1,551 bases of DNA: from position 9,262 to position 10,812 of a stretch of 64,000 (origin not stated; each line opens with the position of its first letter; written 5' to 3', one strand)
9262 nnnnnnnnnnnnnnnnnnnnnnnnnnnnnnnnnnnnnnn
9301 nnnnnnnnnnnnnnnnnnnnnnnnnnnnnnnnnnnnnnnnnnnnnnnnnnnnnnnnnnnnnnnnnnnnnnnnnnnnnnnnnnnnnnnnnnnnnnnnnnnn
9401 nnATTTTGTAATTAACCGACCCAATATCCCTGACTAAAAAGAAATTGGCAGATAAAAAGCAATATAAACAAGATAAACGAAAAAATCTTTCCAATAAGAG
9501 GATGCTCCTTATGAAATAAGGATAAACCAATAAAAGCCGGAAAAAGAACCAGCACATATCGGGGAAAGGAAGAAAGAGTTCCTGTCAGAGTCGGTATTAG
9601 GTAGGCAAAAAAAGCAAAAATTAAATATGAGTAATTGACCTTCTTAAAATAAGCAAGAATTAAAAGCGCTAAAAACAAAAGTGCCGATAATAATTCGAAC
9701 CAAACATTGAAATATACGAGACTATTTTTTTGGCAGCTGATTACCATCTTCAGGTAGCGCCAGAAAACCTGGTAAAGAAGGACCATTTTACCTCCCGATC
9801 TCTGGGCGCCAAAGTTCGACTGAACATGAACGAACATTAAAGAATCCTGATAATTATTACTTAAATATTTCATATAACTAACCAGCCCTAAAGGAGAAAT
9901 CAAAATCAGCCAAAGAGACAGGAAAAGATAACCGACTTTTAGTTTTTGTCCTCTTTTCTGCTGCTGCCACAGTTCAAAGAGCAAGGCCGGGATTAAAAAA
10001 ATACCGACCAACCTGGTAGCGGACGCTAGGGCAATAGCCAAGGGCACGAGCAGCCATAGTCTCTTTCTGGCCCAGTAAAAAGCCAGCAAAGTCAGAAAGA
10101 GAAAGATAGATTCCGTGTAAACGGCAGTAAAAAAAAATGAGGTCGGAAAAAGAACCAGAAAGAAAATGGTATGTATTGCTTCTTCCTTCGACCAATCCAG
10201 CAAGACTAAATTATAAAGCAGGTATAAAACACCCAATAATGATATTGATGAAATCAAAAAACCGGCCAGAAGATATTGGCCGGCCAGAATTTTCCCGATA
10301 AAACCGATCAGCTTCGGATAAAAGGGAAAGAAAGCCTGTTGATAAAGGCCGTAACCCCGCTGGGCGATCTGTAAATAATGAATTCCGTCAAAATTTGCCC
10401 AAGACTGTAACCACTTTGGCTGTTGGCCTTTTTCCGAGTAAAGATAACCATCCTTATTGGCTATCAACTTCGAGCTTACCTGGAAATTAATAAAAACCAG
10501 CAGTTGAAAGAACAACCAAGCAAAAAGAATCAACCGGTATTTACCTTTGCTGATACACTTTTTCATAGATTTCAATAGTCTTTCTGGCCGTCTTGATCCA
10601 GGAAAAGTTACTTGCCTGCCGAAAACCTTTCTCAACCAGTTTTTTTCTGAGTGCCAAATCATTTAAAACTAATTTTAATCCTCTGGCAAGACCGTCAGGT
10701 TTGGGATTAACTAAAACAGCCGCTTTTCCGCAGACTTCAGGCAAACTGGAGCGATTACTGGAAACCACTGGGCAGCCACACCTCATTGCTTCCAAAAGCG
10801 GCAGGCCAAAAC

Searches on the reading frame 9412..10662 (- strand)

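Call 9: search_protein_families(library=pfam, proteins=[window:9412-10662:-], max_evalue=0.001)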
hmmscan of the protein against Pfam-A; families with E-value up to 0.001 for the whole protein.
window:9412-10662:- (416 aa): 0 families

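Call 64: search_protein_families(library=pfam, proteins=[window:9412-10662:-], max_evalue=5)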
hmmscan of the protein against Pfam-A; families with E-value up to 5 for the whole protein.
window:9412-10662:- (416 aa): 3 families
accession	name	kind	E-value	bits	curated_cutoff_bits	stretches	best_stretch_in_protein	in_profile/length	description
PF13231.12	PMT_2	-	0.013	16.2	26.1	1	120-257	11-156/160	Dolichyl-phosphate-mannose-protein mannosyltransferase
PF24283.1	DUF7471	-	0.68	10.4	27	1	179-222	9-52/86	Family of unknown function (DUF7471)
PF07158.17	MatC_N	-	3.2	8.2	23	1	323-383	4-61/149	Dicarboxylate carrier protein MatC N-terminus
